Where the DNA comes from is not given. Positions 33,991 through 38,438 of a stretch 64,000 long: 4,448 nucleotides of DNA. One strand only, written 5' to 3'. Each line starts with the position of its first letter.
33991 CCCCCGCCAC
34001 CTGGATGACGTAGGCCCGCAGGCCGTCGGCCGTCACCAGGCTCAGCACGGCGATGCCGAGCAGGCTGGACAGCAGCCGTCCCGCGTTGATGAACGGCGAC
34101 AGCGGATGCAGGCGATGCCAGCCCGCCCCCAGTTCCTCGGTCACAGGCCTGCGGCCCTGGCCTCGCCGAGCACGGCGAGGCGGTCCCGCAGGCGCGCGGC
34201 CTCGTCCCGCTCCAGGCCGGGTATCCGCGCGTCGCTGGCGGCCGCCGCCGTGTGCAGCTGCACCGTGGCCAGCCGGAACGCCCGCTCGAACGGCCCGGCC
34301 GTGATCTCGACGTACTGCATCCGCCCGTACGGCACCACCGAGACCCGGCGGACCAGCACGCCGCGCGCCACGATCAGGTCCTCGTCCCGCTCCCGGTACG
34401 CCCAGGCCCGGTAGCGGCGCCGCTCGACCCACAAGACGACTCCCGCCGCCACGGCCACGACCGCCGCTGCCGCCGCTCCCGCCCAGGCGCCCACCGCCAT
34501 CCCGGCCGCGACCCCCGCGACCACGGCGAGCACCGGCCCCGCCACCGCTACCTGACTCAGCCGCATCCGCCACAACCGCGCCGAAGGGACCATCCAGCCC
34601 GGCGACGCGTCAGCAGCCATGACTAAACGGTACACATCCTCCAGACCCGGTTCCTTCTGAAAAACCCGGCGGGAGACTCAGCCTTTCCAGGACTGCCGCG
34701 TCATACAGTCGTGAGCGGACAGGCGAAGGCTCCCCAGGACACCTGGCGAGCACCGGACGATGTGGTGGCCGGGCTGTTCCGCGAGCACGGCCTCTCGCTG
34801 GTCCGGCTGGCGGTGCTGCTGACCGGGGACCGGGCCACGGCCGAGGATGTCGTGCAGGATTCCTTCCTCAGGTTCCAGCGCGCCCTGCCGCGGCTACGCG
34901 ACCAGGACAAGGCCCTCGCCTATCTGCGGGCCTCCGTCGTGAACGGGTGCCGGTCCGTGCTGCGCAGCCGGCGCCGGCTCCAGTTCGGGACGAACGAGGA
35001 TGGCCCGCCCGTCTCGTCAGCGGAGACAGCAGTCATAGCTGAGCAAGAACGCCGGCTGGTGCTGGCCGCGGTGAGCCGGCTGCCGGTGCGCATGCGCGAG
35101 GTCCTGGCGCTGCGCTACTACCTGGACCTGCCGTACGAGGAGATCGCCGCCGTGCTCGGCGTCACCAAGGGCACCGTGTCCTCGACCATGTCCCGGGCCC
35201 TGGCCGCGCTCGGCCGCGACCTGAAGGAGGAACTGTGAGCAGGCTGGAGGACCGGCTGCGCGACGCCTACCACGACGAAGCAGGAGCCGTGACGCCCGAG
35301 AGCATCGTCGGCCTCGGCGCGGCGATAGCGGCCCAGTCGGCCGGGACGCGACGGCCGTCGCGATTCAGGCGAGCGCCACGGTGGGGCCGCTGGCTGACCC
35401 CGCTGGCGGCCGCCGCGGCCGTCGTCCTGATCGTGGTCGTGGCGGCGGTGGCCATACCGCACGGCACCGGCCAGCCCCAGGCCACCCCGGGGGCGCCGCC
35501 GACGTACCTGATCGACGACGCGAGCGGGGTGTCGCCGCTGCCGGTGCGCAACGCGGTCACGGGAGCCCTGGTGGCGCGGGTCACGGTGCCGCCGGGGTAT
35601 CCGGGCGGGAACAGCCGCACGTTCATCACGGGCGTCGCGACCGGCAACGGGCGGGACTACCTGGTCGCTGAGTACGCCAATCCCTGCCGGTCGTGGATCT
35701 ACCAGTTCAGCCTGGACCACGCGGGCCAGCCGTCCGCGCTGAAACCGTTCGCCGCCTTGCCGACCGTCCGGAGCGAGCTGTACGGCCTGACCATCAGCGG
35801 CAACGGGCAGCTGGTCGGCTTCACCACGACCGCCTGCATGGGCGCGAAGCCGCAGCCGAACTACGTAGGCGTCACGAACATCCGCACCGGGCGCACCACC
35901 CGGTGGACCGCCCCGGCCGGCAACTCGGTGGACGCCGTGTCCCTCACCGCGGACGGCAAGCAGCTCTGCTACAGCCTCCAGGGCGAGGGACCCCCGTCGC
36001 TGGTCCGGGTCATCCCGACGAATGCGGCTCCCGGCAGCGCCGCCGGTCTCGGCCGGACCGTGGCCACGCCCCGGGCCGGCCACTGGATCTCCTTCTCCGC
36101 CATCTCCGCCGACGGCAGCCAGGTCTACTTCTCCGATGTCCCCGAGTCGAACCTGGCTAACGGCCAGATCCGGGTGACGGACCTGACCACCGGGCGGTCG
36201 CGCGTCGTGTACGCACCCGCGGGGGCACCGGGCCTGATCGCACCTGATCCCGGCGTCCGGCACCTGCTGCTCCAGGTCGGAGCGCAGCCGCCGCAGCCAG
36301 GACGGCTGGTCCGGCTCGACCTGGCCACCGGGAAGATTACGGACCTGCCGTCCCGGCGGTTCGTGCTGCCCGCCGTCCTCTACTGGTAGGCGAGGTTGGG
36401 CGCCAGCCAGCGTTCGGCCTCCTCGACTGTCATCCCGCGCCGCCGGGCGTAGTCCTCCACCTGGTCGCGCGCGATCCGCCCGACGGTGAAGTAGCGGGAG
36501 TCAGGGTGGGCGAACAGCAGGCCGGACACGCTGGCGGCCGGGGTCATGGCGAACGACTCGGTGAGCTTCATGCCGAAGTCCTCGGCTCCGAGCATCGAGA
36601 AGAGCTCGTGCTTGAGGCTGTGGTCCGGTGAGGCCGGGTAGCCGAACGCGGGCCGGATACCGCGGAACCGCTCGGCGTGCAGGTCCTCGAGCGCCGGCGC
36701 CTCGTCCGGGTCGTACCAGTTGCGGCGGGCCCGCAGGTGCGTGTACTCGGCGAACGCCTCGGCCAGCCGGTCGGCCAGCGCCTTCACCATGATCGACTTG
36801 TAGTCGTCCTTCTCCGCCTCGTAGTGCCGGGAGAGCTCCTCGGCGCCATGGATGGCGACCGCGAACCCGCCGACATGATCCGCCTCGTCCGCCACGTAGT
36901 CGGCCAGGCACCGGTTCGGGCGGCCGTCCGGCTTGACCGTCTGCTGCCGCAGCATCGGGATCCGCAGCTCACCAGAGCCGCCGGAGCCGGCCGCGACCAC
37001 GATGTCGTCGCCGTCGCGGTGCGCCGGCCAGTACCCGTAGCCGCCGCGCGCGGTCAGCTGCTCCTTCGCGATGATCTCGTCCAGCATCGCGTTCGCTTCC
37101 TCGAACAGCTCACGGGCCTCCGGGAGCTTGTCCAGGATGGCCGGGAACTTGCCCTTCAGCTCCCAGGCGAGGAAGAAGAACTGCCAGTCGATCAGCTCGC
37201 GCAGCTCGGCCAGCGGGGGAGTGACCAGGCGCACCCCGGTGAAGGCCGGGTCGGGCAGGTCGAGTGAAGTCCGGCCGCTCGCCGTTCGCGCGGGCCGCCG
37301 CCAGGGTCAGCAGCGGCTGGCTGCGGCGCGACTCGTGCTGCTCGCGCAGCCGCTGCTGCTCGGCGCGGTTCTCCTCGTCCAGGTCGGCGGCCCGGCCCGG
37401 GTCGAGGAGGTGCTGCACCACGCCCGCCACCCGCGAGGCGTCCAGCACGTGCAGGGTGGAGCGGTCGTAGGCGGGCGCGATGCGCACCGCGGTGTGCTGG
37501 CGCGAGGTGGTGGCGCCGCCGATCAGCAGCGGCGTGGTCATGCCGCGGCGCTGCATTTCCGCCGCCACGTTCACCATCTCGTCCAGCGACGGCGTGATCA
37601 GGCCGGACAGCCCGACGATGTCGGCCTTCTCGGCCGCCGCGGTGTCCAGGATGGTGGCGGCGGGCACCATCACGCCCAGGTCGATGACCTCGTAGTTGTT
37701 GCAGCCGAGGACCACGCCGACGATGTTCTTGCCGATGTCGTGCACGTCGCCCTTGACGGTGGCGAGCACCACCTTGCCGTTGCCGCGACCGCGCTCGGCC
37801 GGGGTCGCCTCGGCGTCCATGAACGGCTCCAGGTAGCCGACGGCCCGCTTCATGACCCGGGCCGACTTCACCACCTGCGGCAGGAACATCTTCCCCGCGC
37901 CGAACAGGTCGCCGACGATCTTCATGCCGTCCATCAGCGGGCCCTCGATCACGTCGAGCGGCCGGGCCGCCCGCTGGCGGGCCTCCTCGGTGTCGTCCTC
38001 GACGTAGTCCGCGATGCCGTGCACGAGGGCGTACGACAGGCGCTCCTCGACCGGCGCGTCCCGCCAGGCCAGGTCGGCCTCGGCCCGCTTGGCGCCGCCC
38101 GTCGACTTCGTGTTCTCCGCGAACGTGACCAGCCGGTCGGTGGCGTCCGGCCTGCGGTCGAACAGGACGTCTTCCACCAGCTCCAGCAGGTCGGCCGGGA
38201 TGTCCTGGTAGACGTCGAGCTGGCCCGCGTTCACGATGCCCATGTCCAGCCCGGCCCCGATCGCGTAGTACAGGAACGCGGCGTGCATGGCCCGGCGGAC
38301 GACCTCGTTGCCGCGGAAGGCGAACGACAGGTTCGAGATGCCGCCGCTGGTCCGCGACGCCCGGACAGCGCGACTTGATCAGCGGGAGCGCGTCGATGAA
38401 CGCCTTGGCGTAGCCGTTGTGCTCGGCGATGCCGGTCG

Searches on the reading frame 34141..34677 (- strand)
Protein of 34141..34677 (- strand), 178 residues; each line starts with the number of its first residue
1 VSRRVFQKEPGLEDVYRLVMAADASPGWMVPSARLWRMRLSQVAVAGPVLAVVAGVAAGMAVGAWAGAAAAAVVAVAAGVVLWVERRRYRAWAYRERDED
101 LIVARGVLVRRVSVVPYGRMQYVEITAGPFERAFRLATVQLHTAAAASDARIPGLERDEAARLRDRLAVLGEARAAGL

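Call 10: search_protein_families(library=pfam, proteins=[window:34141-34677:-])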
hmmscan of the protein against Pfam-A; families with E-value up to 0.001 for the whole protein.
window:34141-34677:- (178 aa): 1 family
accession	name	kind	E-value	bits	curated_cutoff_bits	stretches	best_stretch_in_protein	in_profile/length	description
PF03703.20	bPH_2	-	1.9e-18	66.9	22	1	89-167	1-78/78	Bacterial PH domain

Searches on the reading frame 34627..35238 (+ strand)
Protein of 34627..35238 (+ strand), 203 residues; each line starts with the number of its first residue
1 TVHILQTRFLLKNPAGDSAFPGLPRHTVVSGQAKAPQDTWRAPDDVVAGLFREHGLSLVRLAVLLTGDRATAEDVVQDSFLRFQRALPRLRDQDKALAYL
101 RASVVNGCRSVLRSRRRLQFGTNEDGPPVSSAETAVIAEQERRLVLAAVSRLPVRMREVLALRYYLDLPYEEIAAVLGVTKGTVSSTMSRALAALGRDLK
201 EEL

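Call 10: search_protein_families(library=pfam, proteins=[window:34627-35238:+])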
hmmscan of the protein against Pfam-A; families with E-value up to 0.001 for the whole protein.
window:34627-35238:+ (203 aa): 4 families
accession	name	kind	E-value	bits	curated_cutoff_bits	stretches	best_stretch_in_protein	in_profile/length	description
PF08281.18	Sigma70_r4_2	-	2.7e-16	59.4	25.7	1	143-195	2-54/54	Sigma-70, region 4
PF04545.22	Sigma70_r4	-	6.2e-14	51.7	24.1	1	149-195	2-48/50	Sigma-70, region 4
PF04542.20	Sigma70_r2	-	5.4e-12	45.8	24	1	50-117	1-70/71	Sigma-70 region 2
PF13384.12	HTH_23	-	0.00034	20.8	24.6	0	159-190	8-40/50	Homeodomain-like domain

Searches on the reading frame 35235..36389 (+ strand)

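Call 10: search_protein_families(library=pfam, proteins=[window:35235-36389:+])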
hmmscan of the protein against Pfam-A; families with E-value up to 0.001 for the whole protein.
window:35235-36389:+ (384 aa): 1 family
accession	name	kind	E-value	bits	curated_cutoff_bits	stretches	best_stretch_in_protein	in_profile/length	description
PF09490.15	CbtA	-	0.00045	20.6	30.7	1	45-90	167-210/239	Probable cobalt transporter subunit (CbtA)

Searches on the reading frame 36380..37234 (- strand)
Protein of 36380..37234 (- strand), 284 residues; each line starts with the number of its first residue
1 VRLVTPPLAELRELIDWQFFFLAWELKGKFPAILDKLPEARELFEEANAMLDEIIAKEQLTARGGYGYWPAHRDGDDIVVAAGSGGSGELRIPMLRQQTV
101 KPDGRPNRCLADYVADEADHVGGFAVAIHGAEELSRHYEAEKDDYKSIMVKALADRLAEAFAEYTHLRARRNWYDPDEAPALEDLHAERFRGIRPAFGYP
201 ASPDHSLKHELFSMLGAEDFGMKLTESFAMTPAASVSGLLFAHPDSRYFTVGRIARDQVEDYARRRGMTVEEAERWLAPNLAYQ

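Call 10: search_protein_families(library=pfam, proteins=[window:36380-37234:-])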
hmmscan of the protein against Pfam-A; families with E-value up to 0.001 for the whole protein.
window:36380-37234:- (284 aa): 1 family
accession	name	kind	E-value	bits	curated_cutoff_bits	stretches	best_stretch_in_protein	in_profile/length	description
PF02965.22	Met_synt_B12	-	1e-103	347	25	1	8-267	2-273/273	Vitamin B12 dependent methionine synthase, activation domain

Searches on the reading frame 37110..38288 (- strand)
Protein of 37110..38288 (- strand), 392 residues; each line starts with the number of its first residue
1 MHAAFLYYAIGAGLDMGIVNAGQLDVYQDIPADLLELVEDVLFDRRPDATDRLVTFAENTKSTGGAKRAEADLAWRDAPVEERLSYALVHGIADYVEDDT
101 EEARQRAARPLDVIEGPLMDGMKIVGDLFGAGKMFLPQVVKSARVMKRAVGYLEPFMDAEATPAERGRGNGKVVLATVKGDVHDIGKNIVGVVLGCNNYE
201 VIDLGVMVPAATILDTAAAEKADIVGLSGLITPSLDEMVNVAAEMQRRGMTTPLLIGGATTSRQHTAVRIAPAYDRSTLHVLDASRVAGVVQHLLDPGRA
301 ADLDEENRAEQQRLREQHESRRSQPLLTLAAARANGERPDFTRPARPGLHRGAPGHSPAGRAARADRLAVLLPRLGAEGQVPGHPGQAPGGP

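Call 10: search_protein_families(library=pfam, proteins=[window:37110-38288:-])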
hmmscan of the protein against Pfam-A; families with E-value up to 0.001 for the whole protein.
window:37110-38288:- (392 aa): 2 families
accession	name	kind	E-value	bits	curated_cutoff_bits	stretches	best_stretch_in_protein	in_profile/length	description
PF02607.22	B12-binding_2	-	1.3e-26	93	23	1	80-154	1-74/74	B12 binding domain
PF02310.24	B12-binding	-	9.1e-20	71.1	32.1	1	171-262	1-92/121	B12 binding domain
